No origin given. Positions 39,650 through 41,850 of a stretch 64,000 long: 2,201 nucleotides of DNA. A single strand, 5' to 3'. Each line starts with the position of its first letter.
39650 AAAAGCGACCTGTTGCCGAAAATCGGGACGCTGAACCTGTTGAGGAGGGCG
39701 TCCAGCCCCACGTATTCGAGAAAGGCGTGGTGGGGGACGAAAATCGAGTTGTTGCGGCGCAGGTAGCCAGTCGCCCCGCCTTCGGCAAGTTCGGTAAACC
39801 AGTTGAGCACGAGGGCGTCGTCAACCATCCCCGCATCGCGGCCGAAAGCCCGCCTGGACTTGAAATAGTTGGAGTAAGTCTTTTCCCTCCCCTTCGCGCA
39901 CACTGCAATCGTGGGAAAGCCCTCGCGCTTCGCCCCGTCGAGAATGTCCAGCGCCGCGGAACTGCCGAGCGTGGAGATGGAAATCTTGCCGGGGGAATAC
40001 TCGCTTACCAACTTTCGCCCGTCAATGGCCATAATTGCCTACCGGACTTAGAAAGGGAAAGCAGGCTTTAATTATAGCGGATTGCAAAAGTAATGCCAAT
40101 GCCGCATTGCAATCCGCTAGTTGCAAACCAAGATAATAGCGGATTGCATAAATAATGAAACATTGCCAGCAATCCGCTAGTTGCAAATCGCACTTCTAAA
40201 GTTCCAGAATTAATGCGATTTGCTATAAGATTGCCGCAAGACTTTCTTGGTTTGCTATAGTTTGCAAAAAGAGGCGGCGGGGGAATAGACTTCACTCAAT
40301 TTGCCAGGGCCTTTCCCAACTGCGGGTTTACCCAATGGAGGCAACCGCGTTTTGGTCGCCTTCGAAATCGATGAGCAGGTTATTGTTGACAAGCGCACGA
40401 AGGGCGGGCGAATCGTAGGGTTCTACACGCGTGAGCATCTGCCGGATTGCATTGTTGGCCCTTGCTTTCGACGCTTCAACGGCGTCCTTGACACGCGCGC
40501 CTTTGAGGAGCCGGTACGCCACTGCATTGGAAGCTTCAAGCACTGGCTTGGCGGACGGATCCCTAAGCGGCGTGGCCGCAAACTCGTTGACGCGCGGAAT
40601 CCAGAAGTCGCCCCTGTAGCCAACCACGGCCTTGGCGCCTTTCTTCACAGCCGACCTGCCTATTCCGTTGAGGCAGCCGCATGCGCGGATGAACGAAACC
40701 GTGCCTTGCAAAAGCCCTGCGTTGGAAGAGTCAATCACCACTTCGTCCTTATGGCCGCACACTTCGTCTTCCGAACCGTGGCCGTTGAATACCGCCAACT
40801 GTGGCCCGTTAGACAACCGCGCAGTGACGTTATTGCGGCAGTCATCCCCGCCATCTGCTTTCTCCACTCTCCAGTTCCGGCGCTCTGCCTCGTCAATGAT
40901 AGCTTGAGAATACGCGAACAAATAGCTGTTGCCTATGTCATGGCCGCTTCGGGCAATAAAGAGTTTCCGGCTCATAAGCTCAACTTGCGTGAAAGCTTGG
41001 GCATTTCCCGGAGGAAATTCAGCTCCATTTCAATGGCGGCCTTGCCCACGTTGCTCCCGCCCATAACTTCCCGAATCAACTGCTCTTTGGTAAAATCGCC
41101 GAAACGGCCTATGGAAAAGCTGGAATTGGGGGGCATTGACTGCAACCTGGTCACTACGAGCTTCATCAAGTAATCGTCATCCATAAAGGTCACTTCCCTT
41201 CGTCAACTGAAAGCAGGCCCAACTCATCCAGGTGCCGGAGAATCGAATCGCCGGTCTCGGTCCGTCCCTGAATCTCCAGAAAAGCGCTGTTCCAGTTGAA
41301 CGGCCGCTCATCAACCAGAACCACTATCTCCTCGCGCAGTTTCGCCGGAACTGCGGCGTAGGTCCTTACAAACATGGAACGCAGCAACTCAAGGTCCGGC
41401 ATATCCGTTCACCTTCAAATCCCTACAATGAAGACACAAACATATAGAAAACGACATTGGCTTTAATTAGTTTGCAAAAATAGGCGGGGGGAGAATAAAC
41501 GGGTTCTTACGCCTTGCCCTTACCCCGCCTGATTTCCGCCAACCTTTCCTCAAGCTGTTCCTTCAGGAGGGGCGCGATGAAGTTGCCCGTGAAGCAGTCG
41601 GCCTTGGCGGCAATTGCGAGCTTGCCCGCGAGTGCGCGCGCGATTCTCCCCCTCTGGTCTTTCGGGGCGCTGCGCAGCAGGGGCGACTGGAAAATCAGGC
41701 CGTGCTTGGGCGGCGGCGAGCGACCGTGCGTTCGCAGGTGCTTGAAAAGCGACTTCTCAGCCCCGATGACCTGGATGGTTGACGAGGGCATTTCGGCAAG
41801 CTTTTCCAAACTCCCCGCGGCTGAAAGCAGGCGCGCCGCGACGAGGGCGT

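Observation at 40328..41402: Overlapping 3-gene operon: two small paralog-like proteins plus a minimal caspase/CHAT-like protein (candidate novel accessory or defence module)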

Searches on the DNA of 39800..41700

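Call 70: search_rna_families(source=window, start=39800, end=41700, threshold=evalue, max_evalue=1)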
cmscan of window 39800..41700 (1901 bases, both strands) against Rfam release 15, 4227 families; matches with E-value up to 1: 0.
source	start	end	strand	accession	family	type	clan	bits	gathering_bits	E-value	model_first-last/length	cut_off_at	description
